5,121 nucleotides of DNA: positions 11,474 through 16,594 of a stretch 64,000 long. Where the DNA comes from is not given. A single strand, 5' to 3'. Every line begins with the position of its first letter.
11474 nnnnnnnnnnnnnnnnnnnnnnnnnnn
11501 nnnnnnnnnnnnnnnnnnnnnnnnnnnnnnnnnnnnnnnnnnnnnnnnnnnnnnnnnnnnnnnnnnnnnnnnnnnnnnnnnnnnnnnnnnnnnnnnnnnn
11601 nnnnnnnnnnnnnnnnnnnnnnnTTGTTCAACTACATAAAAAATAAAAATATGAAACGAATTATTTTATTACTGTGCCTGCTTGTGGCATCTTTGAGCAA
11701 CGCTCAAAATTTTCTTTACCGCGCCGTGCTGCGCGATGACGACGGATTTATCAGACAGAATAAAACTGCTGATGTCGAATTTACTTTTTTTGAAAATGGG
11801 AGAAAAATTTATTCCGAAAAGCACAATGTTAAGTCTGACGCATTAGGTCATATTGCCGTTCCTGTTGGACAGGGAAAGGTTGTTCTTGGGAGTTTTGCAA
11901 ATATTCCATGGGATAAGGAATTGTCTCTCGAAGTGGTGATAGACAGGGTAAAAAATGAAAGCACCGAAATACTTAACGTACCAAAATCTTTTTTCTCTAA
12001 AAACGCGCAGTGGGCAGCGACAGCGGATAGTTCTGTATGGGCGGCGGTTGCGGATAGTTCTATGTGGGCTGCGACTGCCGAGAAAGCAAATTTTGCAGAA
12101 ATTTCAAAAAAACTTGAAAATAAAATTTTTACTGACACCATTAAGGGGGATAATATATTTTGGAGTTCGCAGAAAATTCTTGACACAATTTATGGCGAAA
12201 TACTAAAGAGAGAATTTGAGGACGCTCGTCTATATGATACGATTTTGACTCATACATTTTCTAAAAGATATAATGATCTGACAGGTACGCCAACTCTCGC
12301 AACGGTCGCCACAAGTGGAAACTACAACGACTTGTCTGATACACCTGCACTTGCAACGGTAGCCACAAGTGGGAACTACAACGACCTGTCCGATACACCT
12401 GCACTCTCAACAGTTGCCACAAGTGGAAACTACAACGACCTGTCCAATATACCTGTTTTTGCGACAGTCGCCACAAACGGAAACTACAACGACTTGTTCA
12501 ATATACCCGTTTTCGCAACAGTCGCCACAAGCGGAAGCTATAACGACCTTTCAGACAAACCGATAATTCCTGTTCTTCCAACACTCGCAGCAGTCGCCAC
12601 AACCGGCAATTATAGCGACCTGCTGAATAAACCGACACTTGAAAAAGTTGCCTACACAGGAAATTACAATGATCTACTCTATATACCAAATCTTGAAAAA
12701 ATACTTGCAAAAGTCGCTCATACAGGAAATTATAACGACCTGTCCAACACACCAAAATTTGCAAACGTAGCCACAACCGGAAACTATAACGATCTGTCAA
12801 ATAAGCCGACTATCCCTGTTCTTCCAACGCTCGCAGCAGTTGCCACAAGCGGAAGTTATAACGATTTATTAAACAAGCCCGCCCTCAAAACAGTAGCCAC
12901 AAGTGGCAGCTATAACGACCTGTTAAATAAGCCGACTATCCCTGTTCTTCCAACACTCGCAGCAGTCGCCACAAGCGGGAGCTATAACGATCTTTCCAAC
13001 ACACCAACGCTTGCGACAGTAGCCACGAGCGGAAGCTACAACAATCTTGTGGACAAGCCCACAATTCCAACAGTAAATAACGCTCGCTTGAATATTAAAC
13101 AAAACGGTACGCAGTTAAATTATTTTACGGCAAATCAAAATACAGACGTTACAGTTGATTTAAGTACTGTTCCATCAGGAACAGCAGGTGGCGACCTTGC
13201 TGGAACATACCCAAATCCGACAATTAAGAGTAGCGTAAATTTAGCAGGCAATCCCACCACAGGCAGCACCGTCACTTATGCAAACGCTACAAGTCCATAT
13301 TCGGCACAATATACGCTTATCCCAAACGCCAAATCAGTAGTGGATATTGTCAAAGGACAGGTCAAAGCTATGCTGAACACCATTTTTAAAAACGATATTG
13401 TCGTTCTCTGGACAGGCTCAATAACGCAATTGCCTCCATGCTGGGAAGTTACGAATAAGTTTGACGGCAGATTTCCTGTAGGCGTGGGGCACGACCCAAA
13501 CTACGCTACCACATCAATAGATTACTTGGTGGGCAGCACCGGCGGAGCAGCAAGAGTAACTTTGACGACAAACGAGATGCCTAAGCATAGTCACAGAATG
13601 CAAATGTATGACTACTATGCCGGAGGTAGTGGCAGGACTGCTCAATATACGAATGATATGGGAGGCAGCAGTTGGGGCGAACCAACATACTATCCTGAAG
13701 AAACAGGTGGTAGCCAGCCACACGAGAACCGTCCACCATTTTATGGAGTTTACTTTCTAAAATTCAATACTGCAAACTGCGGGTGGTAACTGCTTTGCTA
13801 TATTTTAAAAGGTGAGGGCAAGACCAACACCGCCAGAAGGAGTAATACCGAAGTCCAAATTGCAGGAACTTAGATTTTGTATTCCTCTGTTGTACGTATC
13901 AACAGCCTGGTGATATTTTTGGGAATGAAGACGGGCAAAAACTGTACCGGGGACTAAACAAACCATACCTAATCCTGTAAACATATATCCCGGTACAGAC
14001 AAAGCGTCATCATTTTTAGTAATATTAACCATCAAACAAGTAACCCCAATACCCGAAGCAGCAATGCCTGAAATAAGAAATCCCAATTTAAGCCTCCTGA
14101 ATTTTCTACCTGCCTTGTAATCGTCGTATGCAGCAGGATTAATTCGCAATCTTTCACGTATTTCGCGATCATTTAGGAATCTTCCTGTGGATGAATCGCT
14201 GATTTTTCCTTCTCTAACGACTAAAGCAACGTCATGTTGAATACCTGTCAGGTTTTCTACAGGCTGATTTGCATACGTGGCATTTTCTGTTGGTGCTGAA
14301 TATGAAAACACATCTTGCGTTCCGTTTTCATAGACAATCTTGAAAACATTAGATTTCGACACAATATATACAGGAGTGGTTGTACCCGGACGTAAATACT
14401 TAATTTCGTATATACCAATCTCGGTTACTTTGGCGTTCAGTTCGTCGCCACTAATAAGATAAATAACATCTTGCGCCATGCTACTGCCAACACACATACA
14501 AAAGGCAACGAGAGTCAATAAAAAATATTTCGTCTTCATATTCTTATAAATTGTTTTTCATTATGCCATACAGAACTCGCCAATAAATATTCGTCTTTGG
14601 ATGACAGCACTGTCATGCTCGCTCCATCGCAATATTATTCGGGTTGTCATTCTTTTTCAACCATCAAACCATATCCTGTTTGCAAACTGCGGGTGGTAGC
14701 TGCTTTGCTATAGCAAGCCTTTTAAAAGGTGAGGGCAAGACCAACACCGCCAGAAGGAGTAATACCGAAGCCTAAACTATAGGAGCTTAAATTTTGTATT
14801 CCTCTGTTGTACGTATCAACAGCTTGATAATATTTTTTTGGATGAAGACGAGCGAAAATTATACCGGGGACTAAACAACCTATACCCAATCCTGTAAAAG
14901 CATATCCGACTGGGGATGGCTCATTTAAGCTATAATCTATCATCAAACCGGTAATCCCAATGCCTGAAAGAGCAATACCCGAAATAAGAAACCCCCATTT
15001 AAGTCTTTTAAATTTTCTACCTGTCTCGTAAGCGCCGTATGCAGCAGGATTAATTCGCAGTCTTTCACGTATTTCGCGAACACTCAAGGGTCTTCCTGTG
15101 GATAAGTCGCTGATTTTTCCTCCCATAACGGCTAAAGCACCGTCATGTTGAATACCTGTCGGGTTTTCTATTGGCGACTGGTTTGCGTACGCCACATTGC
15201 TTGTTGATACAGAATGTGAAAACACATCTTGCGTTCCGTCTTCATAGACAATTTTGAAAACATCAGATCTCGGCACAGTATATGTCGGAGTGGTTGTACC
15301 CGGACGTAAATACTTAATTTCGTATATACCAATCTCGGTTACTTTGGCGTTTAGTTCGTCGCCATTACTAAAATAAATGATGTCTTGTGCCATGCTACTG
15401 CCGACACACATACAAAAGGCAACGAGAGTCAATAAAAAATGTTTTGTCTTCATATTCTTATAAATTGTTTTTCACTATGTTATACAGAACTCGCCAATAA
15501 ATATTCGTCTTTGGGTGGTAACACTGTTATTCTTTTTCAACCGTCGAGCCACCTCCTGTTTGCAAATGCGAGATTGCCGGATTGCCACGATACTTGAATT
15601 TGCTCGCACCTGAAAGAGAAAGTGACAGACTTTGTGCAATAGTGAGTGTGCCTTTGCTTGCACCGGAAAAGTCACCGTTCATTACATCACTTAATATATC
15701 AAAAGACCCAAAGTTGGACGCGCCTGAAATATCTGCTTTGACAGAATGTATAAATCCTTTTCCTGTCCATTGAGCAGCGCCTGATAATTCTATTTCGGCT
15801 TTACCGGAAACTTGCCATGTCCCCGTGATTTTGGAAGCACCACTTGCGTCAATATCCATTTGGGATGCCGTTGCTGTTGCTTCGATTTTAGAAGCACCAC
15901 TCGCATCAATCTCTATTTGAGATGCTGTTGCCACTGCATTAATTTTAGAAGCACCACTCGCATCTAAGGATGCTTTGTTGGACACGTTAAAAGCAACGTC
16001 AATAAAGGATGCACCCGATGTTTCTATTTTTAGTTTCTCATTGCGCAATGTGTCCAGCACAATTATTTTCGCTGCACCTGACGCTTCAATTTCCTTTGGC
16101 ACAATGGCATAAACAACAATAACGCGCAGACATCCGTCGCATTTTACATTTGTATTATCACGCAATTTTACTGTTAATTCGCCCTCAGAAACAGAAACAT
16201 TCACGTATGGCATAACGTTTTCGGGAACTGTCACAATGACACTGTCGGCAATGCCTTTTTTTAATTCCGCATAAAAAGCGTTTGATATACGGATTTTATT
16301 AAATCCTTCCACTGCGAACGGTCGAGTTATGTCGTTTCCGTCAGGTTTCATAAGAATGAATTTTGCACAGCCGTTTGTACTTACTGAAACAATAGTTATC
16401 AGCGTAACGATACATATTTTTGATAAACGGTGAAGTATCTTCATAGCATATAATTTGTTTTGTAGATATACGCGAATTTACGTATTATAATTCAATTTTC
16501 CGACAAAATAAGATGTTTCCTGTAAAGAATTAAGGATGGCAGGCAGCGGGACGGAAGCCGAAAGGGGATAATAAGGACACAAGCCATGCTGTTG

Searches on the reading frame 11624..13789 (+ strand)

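Call 6: search_protein_families(library=pfam, proteins=[window:11624-13789:+])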
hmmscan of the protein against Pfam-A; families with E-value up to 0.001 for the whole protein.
window:11624-13789:+ (721 aa): 1 family
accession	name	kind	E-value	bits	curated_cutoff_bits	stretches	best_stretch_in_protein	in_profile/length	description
PF21939.1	Gp10_C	-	0.00026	22.4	27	1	614-711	34-135/139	Baseplate structural protein Gp10, C-terminal domain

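Call 43: search_protein_families(library=ncbifam, proteins=[window:11624-13789:+], max_evalue=1)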
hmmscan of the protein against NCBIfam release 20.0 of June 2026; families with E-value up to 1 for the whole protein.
window:11624-13789:+ (721 aa): 1 family
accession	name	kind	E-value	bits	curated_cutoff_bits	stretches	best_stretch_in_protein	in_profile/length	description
NF007410.2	PRK09946.1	equivalog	0.18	11.3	300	0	227-300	140-213/269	protein YdhT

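Call 50: search_protein_families(library=pfam, proteins=[window:11624-13789:+], max_evalue=0.1)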
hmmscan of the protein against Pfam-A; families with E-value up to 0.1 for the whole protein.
window:11624-13789:+ (721 aa): 2 families
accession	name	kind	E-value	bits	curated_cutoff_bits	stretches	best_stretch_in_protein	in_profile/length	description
PF21939.1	Gp10_C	-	0.00026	22.4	27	1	614-711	34-135/139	Baseplate structural protein Gp10, C-terminal domain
PF25697.1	EBNA2_N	-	0.017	15.5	27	0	218-243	21-46/58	EBNA-2 N-terminal dimerization domain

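Call 83: search_protein_families(library=padloc, proteins=[window:11624-13789:+], max_evalue=0.001)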
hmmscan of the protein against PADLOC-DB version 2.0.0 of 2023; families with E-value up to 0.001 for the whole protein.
window:11624-13789:+ (721 aa): 0 families

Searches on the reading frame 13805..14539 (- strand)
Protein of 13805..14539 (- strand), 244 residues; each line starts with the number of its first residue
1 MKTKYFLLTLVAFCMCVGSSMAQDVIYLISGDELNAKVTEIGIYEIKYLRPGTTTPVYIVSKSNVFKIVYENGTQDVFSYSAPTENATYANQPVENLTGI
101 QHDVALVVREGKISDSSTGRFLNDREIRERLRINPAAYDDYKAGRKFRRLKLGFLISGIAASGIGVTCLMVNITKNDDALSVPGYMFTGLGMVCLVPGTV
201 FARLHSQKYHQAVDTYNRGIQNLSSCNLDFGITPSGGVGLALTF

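Call 22: search_protein_families(library=pfam, proteins=[window:13805-14539:-])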
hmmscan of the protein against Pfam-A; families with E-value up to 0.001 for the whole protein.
window:13805-14539:- (244 aa): 0 families

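Call 43: search_protein_families(library=ncbifam, proteins=[window:13805-14539:-], max_evalue=1)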
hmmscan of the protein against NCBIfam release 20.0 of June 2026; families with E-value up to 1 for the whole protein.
window:13805-14539:- (244 aa): 1 family
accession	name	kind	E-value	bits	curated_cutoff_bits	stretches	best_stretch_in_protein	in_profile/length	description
NF047433.1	Lepto_7_Nterm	domain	0.013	15.2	43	1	11-72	3-62/63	LA_0442/LA_0875 N-terminal domain-containing protein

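Call 83: search_protein_families(library=padloc, proteins=[window:13805-14539:-], max_evalue=0.001)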
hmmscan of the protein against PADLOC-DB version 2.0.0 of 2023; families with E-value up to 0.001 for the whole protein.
window:13805-14539:- (244 aa): 0 families

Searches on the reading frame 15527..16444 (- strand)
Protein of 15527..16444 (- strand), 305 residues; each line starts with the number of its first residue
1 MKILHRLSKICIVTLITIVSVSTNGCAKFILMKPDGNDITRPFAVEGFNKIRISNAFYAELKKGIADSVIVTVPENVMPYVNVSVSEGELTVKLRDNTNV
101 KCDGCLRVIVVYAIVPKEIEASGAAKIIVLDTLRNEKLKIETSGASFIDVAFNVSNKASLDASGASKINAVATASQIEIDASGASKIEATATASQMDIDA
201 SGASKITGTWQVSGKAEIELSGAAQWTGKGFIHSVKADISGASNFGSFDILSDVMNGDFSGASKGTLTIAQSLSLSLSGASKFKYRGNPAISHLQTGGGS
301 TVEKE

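Call 22: search_protein_families(library=pfam, proteins=[window:15527-16444:-])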
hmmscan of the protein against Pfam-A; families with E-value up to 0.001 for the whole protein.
window:15527-16444:- (305 aa): 1 family
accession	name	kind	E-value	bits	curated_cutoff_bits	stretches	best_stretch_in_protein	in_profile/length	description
PF10988.14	DUF2807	-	8.8e-29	101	24.2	2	48-229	2-180/181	Putative auto-transporter adhesin, head GIN domain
